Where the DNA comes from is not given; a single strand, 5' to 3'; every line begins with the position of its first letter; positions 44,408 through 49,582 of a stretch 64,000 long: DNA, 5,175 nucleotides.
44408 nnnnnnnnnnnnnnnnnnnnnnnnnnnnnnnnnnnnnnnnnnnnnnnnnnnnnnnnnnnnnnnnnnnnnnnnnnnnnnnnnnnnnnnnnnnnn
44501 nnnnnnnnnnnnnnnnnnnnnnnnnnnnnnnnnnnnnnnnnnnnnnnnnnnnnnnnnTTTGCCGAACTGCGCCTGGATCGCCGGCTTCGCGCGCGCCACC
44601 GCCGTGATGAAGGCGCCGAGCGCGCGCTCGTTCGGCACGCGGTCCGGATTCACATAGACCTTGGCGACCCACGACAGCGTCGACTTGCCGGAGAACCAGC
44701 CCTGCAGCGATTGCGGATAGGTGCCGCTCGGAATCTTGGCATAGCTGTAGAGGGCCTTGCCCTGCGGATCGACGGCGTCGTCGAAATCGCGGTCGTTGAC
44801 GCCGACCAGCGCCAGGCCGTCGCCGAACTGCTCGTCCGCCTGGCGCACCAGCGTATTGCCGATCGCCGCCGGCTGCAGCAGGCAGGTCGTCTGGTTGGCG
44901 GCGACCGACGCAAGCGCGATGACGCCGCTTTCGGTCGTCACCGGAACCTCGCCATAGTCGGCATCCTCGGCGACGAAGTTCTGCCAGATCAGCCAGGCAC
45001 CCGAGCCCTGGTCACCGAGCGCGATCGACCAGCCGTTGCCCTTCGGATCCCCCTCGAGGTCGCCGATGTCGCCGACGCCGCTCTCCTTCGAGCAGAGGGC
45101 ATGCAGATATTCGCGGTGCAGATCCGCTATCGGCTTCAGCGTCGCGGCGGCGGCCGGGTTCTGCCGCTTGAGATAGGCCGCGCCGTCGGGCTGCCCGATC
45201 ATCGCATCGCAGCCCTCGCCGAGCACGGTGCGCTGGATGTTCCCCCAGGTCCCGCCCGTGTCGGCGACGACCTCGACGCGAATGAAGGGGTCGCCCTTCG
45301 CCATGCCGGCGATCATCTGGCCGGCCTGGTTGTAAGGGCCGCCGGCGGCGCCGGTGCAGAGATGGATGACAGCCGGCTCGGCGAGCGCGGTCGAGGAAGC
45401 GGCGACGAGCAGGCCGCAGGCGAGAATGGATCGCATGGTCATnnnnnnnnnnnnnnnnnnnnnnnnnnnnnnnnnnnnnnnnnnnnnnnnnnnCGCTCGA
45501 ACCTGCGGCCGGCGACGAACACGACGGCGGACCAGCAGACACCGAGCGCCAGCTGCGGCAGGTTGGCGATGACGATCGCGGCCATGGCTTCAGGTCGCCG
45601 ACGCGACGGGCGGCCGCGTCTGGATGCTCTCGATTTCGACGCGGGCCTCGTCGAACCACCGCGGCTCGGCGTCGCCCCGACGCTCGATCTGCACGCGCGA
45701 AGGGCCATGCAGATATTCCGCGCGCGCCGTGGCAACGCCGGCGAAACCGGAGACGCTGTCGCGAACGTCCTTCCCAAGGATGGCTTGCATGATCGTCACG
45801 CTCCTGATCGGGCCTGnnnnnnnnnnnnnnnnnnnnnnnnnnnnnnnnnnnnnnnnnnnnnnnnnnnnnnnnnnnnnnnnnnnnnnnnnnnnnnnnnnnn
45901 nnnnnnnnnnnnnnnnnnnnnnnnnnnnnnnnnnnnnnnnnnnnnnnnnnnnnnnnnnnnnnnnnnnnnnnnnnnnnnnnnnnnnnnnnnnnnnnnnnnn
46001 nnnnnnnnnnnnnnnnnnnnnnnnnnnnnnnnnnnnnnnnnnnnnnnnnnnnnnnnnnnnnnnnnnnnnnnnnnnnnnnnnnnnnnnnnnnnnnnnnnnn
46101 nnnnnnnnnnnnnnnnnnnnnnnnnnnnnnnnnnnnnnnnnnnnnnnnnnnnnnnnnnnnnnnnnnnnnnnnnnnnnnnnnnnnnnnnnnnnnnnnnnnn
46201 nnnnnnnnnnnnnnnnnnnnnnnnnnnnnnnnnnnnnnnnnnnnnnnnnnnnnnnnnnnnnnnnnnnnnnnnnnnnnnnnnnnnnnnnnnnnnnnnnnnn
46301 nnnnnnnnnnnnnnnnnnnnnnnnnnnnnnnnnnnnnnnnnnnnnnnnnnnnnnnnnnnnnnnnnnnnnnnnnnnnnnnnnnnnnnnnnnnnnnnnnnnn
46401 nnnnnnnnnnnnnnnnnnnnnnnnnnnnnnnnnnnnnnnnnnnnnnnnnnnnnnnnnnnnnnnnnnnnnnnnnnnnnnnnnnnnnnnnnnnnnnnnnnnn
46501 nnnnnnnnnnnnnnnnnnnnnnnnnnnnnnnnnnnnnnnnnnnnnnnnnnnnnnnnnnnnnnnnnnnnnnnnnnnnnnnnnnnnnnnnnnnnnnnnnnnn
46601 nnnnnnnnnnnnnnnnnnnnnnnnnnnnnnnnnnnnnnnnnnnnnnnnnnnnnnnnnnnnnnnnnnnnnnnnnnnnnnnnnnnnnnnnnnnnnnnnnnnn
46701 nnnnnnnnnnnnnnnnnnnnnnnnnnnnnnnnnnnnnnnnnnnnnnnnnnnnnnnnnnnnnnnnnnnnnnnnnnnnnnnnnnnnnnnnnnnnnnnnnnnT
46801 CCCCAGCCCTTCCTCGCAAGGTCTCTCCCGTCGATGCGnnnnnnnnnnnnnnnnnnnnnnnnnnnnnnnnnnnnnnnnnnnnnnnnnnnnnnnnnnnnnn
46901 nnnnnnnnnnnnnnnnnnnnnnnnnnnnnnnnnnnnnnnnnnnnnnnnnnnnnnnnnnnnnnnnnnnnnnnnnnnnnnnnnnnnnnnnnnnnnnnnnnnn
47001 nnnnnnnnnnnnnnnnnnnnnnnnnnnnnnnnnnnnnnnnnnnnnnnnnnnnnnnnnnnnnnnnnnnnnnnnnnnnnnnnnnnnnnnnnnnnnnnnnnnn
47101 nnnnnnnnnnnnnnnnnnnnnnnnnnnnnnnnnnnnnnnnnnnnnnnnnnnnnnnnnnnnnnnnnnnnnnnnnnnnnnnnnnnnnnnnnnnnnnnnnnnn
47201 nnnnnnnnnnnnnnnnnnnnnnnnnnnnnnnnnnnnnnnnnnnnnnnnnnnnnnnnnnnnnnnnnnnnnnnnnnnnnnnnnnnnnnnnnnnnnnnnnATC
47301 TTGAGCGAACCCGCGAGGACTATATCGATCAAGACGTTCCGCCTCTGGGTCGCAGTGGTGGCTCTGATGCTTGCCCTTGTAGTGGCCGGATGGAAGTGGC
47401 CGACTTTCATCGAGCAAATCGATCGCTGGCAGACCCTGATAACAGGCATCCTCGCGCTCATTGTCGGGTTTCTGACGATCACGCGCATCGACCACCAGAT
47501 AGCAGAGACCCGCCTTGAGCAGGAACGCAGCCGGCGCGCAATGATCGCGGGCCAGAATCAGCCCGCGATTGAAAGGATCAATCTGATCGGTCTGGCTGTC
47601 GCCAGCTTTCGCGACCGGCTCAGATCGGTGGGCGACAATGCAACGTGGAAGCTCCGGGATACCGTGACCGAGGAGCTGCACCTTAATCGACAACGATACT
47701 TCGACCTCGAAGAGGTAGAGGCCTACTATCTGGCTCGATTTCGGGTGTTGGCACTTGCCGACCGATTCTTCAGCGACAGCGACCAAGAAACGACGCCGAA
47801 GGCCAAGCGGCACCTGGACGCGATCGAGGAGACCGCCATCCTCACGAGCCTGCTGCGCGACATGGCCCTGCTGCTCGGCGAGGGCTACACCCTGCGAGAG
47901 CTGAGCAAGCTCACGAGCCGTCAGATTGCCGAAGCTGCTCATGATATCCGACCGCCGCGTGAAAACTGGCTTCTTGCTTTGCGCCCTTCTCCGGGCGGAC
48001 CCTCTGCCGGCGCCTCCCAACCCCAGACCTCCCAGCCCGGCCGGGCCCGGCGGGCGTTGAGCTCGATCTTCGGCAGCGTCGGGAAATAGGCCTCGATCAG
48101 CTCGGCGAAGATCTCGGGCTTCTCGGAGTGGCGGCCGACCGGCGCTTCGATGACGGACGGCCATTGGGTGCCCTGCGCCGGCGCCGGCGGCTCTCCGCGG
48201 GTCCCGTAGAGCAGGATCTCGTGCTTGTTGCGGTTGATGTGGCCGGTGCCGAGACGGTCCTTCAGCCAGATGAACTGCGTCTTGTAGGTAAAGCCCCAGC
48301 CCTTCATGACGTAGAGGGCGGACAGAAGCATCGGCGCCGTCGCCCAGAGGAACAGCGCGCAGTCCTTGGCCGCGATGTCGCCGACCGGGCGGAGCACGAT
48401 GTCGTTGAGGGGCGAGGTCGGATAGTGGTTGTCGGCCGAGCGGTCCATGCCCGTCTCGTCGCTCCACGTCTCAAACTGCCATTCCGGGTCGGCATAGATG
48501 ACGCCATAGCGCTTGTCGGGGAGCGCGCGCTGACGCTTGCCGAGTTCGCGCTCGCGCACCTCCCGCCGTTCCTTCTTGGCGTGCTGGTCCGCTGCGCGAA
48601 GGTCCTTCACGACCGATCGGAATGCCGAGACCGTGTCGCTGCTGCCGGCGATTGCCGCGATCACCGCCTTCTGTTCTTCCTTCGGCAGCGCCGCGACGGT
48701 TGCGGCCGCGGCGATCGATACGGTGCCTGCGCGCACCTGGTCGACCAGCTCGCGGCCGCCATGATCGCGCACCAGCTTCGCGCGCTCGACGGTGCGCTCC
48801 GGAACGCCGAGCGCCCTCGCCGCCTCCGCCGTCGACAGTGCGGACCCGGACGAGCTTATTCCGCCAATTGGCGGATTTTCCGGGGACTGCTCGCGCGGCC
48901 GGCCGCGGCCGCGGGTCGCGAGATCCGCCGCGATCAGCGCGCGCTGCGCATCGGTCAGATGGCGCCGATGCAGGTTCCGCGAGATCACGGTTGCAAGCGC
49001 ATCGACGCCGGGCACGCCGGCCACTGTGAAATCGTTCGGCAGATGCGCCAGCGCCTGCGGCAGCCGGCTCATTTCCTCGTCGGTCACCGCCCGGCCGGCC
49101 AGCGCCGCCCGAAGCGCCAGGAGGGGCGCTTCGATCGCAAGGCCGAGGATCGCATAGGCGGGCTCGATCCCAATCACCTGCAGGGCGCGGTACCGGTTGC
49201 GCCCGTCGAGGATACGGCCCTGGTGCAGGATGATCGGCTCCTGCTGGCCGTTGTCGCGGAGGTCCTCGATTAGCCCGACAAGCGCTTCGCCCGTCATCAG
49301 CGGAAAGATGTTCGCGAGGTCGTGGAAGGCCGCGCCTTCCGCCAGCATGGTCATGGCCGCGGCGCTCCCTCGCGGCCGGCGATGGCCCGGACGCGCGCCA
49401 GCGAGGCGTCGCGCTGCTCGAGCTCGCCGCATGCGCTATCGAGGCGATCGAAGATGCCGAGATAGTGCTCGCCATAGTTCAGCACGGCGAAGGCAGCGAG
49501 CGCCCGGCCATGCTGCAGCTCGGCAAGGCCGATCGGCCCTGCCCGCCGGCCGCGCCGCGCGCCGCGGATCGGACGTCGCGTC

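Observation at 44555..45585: Phage-encoded orphan TAXI solute-binding protein coupled to a small TM peptide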

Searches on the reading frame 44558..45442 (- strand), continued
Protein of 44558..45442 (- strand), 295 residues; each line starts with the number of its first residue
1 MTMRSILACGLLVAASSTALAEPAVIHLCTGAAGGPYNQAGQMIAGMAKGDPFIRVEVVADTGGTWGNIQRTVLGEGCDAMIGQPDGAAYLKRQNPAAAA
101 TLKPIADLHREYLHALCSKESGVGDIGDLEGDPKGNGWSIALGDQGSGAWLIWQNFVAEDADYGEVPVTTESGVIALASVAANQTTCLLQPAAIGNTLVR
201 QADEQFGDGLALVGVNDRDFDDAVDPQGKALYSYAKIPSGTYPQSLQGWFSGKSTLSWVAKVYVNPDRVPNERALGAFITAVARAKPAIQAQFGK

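Call 55: find_related_loci(query=A1, collection=genome_contigs, flank=6000)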
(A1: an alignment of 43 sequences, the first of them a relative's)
Query A1 (293 aa) in genome_contigs; peptide patterns used: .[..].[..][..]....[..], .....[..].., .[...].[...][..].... (x = any residue, [..] = any of these).
171 stretches matched a pattern; 12 encode a relative of the query (tblastn E <= 1e-3); 12 distinct loci.
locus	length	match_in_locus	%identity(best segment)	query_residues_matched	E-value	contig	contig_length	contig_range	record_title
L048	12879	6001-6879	96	1-293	0e+0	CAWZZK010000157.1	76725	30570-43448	MAG: Kaistia sp. isolate MAG_11_R8 genome assembly, contig: k141_9635, whole genome shotgun sequence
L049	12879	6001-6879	96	1-293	0e+0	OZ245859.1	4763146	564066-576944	MAG: Kaistia sp. isolate 58ec13d6-cf9f-4d7c-a3cb-8a93c832abf0 genome assembly, chromosome: 1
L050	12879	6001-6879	92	1-293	0e+0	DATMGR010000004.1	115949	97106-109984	MAG TPA_asm: Kaistia sp. isolate SMAG_U13494 k141_123735, whole genome shotgun sequence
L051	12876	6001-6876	83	2-293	1e-165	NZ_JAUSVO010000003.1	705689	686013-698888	Kaistia dalseonensis strain B6-8 Ga0480198_03, whole genome shotgun sequence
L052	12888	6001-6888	68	1-291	1e-134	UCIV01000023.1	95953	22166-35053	Rhizobiales bacterium isolate AFS084561 genome assembly, contig: contig_23, whole genome shotgun sequence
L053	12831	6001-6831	52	8-289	2e-88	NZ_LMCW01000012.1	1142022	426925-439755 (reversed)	Rhizobium sp. Root1203 contig_2, whole genome shotgun sequence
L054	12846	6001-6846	52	3-293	2e-82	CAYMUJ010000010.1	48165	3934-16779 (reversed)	MAG TPA_asm: uncultured Stakelama sp. isolate binchicken_co214_202 genome assembly, contig: NODE_514_length_48165_cov_25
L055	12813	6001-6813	50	1-270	4e-81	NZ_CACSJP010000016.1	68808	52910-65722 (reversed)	Rhizobium sp. 18065 isolate 18065_Rhizobium2_Ancestor_Tube, whole genome shotgun sequence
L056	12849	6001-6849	46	10-291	7e-80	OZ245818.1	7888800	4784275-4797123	MAG: Hoeflea sp. isolate 46c4322e-39e3-4f6d-b306-f099e3b1c066 genome assembly, chromosome: 1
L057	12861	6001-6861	49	4-292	6e-80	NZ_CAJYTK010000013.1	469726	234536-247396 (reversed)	MAG: uncultured Agrobacterium sp. isolate S2C17652_SP166, whole genome shotgun sequence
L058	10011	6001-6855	44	1-293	9e-80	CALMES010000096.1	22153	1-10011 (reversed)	MAG TPA_asm: uncultured Candidatus Peregrinibacteria bacterium isolate SRR5676444_bin.3_CONCOCT_v1.1_MAG genome assembly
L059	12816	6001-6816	46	22-293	6e-71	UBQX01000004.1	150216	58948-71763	Rhizobiales bacterium isolate AFS022961 genome assembly, contig: contig_4, whole genome shotgun sequence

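Call 65: get_annotated_region(hit=H6, flank=1500)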
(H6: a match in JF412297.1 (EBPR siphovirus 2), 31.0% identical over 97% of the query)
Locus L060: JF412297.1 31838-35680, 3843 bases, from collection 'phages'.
description: EBPR siphovirus 2, partial sequence.
organism: EBPR siphovirus 2 (NCBI taxid 1048521)
taxonomy: Viruses; Duplodnaviria; Heunggongvirae; Uroviricota; Caudoviricetes
host: -; source: -; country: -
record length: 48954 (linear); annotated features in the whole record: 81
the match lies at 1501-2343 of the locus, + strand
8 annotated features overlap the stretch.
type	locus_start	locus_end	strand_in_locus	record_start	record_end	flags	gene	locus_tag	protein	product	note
CDS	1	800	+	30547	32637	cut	gp55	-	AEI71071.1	hypothetical protein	ESV2_55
CDS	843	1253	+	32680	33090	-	gp56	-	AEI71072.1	hypothetical protein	ESV2_56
CDS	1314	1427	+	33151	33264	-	gp57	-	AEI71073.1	hypothetical protein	ESV2_57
CDS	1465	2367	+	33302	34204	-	gp58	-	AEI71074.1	TRAP-type transport system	-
CDS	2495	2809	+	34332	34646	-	gp59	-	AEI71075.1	hypothetical protein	ESV2_59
CDS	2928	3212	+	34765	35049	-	gp60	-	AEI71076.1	hypothetical protein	ESV2_60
CDS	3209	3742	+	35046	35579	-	gp61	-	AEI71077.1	hydrolase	-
CDS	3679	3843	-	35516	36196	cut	gp62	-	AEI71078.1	hypothetical protein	ESV2_62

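Call 66: get_annotated_region(hit=H7, flank=1500)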
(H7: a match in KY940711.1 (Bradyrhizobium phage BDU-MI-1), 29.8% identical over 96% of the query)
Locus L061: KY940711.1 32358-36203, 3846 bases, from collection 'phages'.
description: Bradyrhizobium phage BDU-MI-1, complete genome.
organism: Bradyrhizobium phage BDU-MI-1 (NCBI taxid 1983459)
taxonomy: Viruses; Duplodnaviria; Heunggongvirae; Uroviricota; Caudoviricetes
host: Bradyrhizobium diazoefficiens USDA110; source: -; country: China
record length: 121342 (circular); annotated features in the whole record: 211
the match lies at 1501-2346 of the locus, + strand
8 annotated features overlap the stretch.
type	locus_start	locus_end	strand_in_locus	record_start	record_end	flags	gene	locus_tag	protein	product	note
CDS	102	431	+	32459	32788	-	-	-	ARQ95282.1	hypothetical protein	-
CDS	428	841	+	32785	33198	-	-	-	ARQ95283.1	hypothetical protein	-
CDS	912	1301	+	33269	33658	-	-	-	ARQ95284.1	hypothetical protein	-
CDS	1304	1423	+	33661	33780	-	-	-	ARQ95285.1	hypothetical protein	-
CDS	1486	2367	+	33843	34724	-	-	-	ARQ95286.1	hypothetical protein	-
CDS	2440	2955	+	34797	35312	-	-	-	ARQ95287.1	hypothetical protein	-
CDS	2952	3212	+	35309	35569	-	-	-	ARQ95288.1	hypothetical protein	-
CDS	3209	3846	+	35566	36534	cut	-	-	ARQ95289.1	hypothetical protein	-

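Call 67: get_annotated_region(hit=H9, flank=1500)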
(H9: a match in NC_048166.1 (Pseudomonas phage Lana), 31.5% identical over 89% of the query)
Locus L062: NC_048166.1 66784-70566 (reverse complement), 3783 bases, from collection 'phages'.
description: Pseudomonas phage Lana, complete genome.
organism: Pseudomonas phage Lana (NCBI taxid 2530172)
taxonomy: Viruses; Duplodnaviria; Heunggongvirae; Uroviricota; Caudoviricetes; Lanavirus; Lanavirus lana
host: Pseudomonas sp.; source: groundwater; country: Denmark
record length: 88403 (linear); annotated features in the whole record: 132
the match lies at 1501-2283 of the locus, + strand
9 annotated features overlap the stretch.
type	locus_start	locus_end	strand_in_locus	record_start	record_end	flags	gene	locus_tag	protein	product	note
CDS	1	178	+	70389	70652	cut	-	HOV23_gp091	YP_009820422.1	hypothetical protein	gp92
CDS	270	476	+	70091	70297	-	-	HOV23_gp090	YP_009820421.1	hypothetical protein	gp91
CDS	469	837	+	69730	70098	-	-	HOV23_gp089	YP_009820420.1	hypothetical protein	gp90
CDS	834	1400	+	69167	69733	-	-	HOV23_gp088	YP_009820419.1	hypothetical protein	gp89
CDS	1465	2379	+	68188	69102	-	-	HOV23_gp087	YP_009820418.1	hypothetical protein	gp88; label: hypothetical protein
CDS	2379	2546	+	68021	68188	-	-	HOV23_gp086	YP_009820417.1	hypothetical protein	gp87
CDS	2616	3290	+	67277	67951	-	-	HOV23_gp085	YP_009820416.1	hypothetical protein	gp86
CDS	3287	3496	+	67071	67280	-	-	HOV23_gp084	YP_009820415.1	hypothetical protein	gp85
CDS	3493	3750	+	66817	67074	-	-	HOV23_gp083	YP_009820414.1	hypothetical protein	gp84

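Call 68: get_annotated_region(hit=H14, flank=1500)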
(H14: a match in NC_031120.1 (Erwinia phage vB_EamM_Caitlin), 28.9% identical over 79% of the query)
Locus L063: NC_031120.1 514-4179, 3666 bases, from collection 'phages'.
description: Erwinia phage vB_EamM_Caitlin, complete genome.
organism: Erwinia phage vB_EamM_Caitlin (NCBI taxid 1883379)
taxonomy: Viruses; Duplodnaviria; Heunggongvirae; Uroviricota; Caudoviricetes; Machinavirus
host: Erwinia amylovora ATCC 29780; source: branches and blossoms; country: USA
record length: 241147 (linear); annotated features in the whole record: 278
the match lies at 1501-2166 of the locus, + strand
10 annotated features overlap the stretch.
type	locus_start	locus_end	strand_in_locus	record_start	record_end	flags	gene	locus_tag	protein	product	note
tRNA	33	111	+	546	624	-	-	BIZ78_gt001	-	tRNA-Trp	gp2; tRNA-Trp(cca)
CDS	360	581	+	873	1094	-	-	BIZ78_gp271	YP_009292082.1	hypothetical protein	gp3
tRNA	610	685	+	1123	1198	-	-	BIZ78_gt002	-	tRNA-Cys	gp4; tRNA-Cys(gca)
CDS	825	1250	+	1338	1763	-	-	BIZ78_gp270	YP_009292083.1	tellurite resistance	gp5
CDS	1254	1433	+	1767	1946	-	-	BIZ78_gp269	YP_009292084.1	TciB-like inhibition of cell division or resistance to colicin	gp6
CDS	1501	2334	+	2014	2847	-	-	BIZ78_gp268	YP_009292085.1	putative TRAP transporter solute receptor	gp7; TAXI family protein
tRNA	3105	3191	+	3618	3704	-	-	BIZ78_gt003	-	tRNA-Tyr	gp8; tRNA-Tyr(gta)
tRNA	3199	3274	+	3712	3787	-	-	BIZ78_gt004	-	tRNA-Glu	gp9; tRNA-Glu(ttc)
tRNA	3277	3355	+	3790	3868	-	-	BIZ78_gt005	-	tRNA-Asp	gp10; tRNA-Asp(gtc)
tRNA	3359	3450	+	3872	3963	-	-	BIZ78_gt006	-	tRNA-Ser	gp11; tRNA-Ser(gct)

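Call 69: get_annotated_region(hit=H24, flank=1500)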
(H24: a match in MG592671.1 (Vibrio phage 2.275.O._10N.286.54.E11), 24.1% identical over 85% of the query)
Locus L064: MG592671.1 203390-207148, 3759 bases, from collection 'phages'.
description: Vibrio phage 2.275.O._10N.286.54.E11, partial genome.
organism: Vibrio phage 2.275.O._10N.286.54.E11 (NCBI taxid 1881285)
taxonomy: Viruses; Duplodnaviria; Heunggongvirae; Uroviricota; Caudoviricetes
host: Vibrio cyclitrophicus; source: iron chloride precipitation of 0.2um-filtered seawater, resuspended in oxalate solution; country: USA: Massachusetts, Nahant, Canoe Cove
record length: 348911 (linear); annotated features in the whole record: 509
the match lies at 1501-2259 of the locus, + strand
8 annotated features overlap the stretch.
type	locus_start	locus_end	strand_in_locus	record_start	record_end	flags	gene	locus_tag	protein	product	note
CDS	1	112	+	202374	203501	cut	-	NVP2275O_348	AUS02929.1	tRNA nucleotidyltransferase/poly(A) polymerase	NVP2275O_348; aclame_best_match:protein:vir:106365; tara_best_match:OM-RGC.v1.004277917; ...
CDS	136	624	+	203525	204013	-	-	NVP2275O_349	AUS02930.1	hypothetical protein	NVP2275O_349; aclame_best_match:protein:vir:95700; tara_best_match:OM-RGC.v1.022426314; cvp_best_match:RF_PEP_66395034; ...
CDS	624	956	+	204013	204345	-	-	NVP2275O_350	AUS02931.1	hypothetical protein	NVP2275O_350; tara_best_match:OM-RGC.v1.029521170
CDS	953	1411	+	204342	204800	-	-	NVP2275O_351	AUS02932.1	HD domain protein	NVP2275O_351; aclame_best_match:protein:vir:100610; tara_best_match:OM-RGC.v1.024583878; ...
CDS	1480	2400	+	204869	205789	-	-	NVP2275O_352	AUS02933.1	cyclic nucleotide-binding domain protein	NVP2275O_352; InterPro:IPR000595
CDS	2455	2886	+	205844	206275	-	-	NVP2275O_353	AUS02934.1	NUDIX domain protein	NVP2275O_353; aclame_best_match:protein:vir:98288; tara_best_match:OM-RGC.v1.025505598; ...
CDS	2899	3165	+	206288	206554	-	-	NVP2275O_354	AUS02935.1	TMhelix containing protein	NVP2275O_354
CDS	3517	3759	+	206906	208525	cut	-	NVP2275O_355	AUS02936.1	HSP60 family chaperonin GroEL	NVP2275O_355; aclame_best_match:protein:proph:171961; tara_best_match:OM-RGC.v1.001275812; InterPro:IPR018370; ...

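Call 85: search_protein_families(library=pfam, proteins=[L063:825-1250:+], max_evalue=0.01)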
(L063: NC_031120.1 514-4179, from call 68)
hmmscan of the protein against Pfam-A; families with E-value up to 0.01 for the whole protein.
L063:825-1250:+ (141 aa): 3 families
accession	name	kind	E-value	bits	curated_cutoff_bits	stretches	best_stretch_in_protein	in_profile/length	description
PF05099.18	TerB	-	1.2e-17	64.8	24.4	2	26-138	2-109/118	Tellurite resistance protein TerB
PF04391.17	DUF533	-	2.4e-05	24.4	29.6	0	98-137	65-104/178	Protein of unknown function (DUF533)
PF13490.11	zf-HC2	-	0.0041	17.6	22.2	0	33-51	7-25/35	Putative zinc-finger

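Call 86: search_protein_representatives(alignment_id=A2)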
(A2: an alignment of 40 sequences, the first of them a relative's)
Query: 40 sequences, 295 profile positions. Proteins with E-value up to 0.001 (for the whole library): 1407; up to 1e-10: 546; up to 1e-30: 162. The best 150 are listed.
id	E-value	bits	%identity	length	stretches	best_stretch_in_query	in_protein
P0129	1.1e-117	408.7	-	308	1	2-295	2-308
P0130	7.4e-115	399.5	-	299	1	1-295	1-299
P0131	1.0e-106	372.8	-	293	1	1-294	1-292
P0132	4.6e-99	347.6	-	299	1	9-294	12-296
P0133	9.7e-97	340.0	-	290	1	1-295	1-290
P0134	3.4e-96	338.2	-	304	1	1-295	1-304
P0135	2.8e-95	335.2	-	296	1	4-295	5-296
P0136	5.4e-95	334.3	-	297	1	10-295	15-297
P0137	3.1e-92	325.2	-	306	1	1-295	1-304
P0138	6.3e-92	324.2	-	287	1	1-295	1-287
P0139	7.2e-92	324.0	-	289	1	6-294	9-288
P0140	1.7e-89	316.2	-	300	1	1-295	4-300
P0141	2.8e-88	312.2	-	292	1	9-295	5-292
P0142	6.8e-88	311.0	-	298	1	3-295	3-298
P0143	1.5e-87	309.8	-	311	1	4-294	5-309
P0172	2.4e-49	184.4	-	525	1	19-290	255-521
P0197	1.1e-43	165.9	-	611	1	23-282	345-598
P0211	1.3e-40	155.8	-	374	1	24-289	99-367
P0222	6.4e-39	150.2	-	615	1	16-267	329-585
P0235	5.0e-37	144.0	-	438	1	17-293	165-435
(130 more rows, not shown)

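Call 88: search_protein_families(library=pfam, proteins=[P0172, P0197, P0222, P0235, P0211], max_evalue=0.01)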
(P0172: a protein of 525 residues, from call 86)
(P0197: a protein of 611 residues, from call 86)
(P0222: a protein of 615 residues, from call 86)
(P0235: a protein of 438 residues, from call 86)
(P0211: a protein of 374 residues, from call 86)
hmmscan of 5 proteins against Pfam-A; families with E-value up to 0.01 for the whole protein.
P0172 (525 aa): 2 families
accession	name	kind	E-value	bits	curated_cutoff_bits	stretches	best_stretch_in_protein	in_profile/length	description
PF16868.10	NMT1_3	-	2.9e-18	67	27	1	266-474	2-218/289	NMT1-like family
PF09084.16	NMT1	-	0.0021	18.4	20.5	1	289-416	22-145/216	NMT1/THI5 like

P0197 (611 aa): 1 family
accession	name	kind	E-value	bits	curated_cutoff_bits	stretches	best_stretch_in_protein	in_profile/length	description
PF16868.10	NMT1_3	-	2.9e-13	50.5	27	1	352-580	2-233/289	NMT1-like family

P0222 (615 aa): 1 family
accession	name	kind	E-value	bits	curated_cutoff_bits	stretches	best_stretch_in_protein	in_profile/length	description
PF16868.10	NMT1_3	-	4.4e-13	49.9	27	1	344-520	3-191/289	NMT1-like family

P0235 (438 aa): 2 families
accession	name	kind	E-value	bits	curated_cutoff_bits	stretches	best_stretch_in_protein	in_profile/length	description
PF16868.10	NMT1_3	-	5.1e-15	56.3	27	1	177-405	1-232/289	NMT1-like family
PF09084.16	NMT1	-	0.0041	17.5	20.5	0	253-358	72-171/216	NMT1/THI5 like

P0211 (374 aa): 3 families
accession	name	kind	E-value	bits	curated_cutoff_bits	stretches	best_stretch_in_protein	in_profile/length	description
PF16868.10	NMT1_3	-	1.5e-10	41.6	27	1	106-282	3-191/289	NMT1-like family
PF08898.15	DUF1843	-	8.6e-05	23.5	23.3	1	39-72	19-52/52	Domain of unknown function (DUF1843)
PF09084.16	NMT1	-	0.00018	21.9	20.5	1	126-285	19-173/216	NMT1/THI5 like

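Call 91: search_protein_families(library=padloc, proteins=[P0003], max_evalue=0.01)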
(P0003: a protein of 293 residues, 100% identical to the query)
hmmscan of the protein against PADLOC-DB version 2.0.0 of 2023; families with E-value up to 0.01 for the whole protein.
P0003 (293 aa): 0 families

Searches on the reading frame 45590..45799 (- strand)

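Call 6: search_protein_families(library=pfam, proteins=[window:45590-45799:-], max_evalue=0.1)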
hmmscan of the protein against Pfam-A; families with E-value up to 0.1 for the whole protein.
window:45590-45799:- (69 aa): 0 families

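Call 9: search_protein_families(library=phrogs, proteins=[window:45590-45799:-], max_evalue=0.01)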
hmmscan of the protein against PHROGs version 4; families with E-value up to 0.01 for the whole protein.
window:45590-45799:- (69 aa): 2 families
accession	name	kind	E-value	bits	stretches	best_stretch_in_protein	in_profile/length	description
phrog_16275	-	unknown function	3.4e-12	47.4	1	5-57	7-64/88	-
phrog_8618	-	unknown function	0.0013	19.6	1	8-54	7-56/61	-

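Call 91: search_protein_families(library=padloc, proteins=[window:45590-45799:-], max_evalue=0.01)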
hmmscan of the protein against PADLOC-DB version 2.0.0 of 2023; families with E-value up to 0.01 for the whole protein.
window:45590-45799:- (69 aa): 0 families

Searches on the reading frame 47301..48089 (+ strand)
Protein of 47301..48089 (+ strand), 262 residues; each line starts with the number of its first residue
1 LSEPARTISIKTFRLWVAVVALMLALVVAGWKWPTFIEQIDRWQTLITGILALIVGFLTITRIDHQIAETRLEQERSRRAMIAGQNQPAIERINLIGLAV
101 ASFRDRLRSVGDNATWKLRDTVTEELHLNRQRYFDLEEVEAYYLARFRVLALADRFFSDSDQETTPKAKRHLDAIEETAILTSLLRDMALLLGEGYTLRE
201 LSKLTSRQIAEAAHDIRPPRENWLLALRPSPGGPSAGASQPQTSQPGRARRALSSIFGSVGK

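Call 9: search_protein_families(library=phrogs, proteins=[window:47301-48089:+], max_evalue=0.01)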
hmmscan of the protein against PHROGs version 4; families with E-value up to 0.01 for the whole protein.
window:47301-48089:+ (262 aa): 1 family
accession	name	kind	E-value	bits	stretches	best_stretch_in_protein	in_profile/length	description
phrog_15699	-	unknown function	0.0076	17.4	0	39-87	41-92/112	-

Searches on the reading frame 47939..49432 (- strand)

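Call 9: search_protein_families(library=phrogs, proteins=[window:47939-49432:-], max_evalue=0.01)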
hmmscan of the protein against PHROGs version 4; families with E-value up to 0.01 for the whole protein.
window:47939-49432:- (497 aa): 8 families
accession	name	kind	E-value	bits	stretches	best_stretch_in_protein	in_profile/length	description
phrog_21315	-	unknown function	1.2e-88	298.8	2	142-477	83-410/415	-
phrog_359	-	other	1.5e-61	209.7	1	227-475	42-295/329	DNA methyltransferase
phrog_10837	-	unknown function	9.8e-19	68.7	1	362-475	1-123/139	-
phrog_15877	-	other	1.2e-11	46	1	307-413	3-117/152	DNA methyltransferase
phrog_4715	-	DNA, RNA and nucleotide metabolism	4.6e-08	32.9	1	46-296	166-368/630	ParB-like partition protein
phrog_12047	-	DNA, RNA and nucleotide metabolism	0.00012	22.7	1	54-245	24-182/301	ParB-like partition nuclease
phrog_26392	-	unknown function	0.00019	22.1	1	51-97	8-54/231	-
phrog_498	-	other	0.00083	19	0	55-94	62-104/633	DNA methyltransferase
